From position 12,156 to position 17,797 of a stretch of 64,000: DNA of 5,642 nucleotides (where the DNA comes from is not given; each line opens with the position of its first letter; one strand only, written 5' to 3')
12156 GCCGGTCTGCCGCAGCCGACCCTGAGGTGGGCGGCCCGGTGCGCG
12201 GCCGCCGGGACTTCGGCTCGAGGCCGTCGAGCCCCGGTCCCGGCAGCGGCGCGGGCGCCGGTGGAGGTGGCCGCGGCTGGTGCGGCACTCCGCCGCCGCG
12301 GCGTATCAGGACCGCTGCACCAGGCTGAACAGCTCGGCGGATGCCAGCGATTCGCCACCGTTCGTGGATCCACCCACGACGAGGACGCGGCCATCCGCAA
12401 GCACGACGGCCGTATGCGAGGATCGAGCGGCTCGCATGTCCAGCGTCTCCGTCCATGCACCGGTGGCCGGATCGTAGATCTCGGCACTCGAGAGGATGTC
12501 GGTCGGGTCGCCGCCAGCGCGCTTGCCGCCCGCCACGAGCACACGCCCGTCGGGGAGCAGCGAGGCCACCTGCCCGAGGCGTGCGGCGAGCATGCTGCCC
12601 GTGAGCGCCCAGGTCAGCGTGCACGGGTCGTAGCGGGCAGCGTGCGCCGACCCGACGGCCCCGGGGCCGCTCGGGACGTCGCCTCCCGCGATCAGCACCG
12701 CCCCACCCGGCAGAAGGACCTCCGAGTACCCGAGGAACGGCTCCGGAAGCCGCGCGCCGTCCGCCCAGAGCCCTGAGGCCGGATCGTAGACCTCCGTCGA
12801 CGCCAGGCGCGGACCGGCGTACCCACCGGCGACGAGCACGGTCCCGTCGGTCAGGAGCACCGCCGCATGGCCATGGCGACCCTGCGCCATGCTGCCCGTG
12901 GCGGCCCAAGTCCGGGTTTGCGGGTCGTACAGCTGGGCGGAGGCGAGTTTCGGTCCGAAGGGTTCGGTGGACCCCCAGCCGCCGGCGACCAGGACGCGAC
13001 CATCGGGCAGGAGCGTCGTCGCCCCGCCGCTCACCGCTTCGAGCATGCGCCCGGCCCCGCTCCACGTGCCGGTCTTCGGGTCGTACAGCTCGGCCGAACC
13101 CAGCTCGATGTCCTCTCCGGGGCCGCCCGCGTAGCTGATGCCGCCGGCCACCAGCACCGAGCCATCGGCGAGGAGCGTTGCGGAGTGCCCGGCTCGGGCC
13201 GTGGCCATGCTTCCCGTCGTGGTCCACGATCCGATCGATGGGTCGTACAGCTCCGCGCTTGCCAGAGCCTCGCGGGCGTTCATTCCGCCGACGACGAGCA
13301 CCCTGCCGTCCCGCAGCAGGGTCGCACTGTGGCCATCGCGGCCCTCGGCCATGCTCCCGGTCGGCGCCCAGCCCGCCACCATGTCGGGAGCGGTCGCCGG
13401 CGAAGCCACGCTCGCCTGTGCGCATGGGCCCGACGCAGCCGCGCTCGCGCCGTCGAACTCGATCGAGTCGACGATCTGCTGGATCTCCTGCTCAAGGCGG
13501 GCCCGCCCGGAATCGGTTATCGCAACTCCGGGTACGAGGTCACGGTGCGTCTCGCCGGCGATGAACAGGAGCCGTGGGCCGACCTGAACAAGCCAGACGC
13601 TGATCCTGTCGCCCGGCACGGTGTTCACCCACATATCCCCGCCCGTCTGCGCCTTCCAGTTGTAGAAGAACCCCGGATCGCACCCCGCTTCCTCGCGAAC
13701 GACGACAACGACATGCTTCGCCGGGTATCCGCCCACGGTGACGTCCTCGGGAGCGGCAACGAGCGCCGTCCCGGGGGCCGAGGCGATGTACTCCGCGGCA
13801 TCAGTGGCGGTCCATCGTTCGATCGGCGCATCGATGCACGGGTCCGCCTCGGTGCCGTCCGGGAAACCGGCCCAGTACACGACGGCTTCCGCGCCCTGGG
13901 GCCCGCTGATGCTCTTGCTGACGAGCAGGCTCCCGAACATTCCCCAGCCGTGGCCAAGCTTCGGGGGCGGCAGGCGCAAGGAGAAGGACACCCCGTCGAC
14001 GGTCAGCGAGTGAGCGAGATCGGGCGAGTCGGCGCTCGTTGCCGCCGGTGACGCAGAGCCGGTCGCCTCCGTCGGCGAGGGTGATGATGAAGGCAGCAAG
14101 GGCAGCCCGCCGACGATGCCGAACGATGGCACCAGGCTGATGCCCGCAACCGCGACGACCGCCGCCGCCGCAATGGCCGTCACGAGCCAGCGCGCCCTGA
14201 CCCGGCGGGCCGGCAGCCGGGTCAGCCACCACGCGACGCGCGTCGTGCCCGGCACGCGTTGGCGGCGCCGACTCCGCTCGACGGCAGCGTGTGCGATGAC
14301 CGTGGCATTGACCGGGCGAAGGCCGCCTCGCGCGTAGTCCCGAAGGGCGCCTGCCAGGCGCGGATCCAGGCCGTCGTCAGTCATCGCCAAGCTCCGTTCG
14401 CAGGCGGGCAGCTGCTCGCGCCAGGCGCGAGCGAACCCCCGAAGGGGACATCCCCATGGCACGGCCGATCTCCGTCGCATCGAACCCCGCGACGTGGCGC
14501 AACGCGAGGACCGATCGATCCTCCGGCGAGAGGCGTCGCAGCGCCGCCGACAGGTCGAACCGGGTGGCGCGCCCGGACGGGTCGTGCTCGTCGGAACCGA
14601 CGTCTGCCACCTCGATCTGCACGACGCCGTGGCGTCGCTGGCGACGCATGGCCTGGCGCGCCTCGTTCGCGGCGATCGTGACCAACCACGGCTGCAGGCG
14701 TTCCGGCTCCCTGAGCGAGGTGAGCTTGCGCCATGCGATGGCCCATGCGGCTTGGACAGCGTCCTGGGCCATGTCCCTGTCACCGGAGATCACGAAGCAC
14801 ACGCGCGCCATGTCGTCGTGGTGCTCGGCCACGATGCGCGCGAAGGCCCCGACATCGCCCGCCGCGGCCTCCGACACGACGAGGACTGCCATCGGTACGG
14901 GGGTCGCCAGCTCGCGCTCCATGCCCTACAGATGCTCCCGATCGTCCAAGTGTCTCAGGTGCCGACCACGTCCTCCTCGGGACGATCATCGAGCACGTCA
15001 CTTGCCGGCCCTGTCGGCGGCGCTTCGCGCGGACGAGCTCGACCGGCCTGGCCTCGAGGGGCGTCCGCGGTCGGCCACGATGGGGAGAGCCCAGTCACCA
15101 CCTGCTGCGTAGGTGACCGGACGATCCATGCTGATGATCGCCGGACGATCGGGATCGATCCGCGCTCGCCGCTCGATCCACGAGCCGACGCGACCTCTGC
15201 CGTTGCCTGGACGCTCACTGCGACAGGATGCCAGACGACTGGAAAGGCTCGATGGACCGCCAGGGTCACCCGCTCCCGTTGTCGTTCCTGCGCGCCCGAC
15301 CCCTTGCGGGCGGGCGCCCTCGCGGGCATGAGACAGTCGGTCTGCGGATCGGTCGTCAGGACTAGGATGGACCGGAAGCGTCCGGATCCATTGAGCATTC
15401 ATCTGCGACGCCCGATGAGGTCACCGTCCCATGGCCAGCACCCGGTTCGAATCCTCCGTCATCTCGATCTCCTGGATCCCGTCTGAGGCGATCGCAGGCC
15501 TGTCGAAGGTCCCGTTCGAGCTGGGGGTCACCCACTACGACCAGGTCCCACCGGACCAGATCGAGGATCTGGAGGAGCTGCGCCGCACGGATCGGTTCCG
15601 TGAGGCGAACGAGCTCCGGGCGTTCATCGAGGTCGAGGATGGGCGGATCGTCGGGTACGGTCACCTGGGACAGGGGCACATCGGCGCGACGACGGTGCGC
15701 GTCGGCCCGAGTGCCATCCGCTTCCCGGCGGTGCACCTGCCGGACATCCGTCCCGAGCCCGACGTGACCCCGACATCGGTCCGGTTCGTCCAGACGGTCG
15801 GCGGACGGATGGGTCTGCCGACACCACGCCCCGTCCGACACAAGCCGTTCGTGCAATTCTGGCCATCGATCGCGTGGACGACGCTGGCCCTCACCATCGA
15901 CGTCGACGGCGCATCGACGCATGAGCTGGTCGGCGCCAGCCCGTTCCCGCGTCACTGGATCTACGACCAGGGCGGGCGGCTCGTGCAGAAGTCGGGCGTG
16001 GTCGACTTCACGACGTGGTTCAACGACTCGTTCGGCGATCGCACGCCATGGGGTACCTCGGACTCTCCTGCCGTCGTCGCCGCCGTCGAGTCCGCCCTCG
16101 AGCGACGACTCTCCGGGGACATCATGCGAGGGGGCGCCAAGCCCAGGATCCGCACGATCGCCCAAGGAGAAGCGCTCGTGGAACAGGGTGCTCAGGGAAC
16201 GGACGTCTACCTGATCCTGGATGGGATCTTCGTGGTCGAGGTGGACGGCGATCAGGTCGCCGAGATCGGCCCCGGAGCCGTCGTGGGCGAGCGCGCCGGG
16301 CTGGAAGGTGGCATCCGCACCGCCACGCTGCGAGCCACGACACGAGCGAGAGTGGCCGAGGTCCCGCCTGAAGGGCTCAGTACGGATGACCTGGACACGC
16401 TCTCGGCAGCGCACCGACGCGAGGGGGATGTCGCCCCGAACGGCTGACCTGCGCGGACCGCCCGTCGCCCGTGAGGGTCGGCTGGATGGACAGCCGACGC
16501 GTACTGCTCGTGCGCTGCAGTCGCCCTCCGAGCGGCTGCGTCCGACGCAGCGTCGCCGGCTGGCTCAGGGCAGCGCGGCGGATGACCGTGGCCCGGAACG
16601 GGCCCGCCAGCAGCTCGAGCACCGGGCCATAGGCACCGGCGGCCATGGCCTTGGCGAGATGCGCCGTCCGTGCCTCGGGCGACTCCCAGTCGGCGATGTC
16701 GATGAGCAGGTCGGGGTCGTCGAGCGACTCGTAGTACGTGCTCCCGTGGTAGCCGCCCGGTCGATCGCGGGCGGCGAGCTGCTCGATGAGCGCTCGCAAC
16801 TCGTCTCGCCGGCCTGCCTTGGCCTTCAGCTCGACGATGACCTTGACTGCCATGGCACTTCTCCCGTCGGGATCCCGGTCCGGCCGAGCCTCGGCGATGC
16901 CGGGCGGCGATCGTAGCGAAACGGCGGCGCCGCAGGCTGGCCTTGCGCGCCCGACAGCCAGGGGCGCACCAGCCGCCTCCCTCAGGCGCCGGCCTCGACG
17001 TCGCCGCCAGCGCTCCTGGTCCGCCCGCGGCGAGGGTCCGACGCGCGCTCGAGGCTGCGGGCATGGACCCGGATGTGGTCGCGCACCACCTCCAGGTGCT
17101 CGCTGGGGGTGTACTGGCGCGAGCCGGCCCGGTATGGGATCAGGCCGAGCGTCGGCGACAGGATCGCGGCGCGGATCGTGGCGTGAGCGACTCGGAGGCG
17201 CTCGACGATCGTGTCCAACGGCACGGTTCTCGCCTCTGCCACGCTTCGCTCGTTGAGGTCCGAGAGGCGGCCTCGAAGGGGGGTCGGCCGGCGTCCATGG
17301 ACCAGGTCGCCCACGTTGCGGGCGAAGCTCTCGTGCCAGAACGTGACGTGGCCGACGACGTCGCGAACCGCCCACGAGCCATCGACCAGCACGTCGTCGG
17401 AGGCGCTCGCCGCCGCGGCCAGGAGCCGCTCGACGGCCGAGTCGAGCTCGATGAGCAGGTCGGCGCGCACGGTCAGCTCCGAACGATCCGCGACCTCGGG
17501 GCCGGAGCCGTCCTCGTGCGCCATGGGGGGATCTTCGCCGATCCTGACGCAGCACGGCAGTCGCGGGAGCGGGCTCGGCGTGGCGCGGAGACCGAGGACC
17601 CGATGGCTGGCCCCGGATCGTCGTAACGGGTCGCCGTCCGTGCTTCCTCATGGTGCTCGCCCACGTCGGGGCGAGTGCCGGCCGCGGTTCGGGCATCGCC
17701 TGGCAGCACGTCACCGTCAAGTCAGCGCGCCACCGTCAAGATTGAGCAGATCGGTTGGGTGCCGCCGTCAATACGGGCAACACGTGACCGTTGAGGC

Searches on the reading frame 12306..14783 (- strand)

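Call 30: search_protein_families(library=pfam, proteins=[window:12306-14783:-], max_evalue=0.001)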
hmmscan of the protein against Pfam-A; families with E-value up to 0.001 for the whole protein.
window:12306-14783:- (825 aa): 10 families
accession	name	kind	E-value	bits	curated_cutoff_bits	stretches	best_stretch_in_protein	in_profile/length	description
PF01344.31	Kelch_1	-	1.2e-40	137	20.1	3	492-526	11-45/46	Kelch motif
PF13418.12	Kelch_4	-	8.3e-38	128.6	21.6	4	529-576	1-43/49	Galactose oxidase, central domain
PF13964.12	Kelch_6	-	1.1e-37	127.2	25.3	3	482-530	2-50/50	Kelch motif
PF13415.12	Kelch_3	-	9.9e-31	105.7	22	2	493-537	2-47/48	Galactose oxidase, central domain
PF24681.1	Kelch_KLHDC2_KLHL20_DRC7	-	2.5e-22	79.7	50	2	474-654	43-221/221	KLHDC2/KLHL20/DRC7 Kelch-repeats domain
PF07646.21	Kelch_2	-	1.1e-21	76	21.3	0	736-780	2-44/48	Kelch motif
PF24981.1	Beta-prop_ATRN-LZTR1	-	3.9e-19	69.5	50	3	474-602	140-279/289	Attractin/LZTR1 beta-propeller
PF25210.1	Kelch_FKB95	-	4.3e-15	56.5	70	0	494-575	44-121/268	FKB95, Kelch-repeats domain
PF24996.1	NANM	-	4.4e-09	36.1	45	0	618-665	170-217/350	N-acetylneuraminate epimerase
PF07250.17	Glyoxal_oxid_N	-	1.5e-08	34.6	37.5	0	713-807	46-137/243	Glyoxal oxidase N-terminus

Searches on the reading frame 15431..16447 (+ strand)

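Call 30: search_protein_families(library=pfam, proteins=[window:15431-16447:+], max_evalue=0.001)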
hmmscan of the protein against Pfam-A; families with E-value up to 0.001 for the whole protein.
window:15431-16447:+ (338 aa): 1 family
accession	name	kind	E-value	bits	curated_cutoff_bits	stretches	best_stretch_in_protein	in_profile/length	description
PF00027.35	cNMP_binding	-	2e-12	47.3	27.5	1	241-315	2-81/89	Cyclic nucleotide-binding domain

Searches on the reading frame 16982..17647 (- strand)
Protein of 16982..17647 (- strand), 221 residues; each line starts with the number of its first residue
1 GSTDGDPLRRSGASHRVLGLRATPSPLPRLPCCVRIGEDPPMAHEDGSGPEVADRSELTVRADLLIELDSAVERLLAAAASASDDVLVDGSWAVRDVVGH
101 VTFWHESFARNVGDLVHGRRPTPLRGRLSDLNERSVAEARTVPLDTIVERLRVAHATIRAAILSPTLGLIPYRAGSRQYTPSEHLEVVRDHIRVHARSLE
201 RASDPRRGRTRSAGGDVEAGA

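Call 30: search_protein_families(library=pfam, proteins=[window:16982-17647:-], max_evalue=0.001)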
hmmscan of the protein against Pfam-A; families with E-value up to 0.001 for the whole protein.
window:16982-17647:- (221 aa): 2 families
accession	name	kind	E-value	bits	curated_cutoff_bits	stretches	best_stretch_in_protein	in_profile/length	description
PF11716.13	MDMPI_N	-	2.1e-06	28.9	24.2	1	91-162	28-100/140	Mycothiol maleylpyruvate isomerase N-terminal domain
PF12867.12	DinB_2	-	0.00096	20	24.8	0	89-197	27-126/128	DinB superfamily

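Call 53: search_protein_families(library=ncbifam, proteins=[window:16982-17524:-], max_evalue=0.001)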
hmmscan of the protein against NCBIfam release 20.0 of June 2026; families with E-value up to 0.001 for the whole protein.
window:16982-17524:- (180 aa): 1 family
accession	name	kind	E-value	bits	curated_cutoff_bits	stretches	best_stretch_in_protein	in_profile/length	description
TIGR03083.1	TIGR03083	domain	0.00064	20.1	50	0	27-162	2-131/202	maleylpyruvate isomerase family mycothiol-dependent enzyme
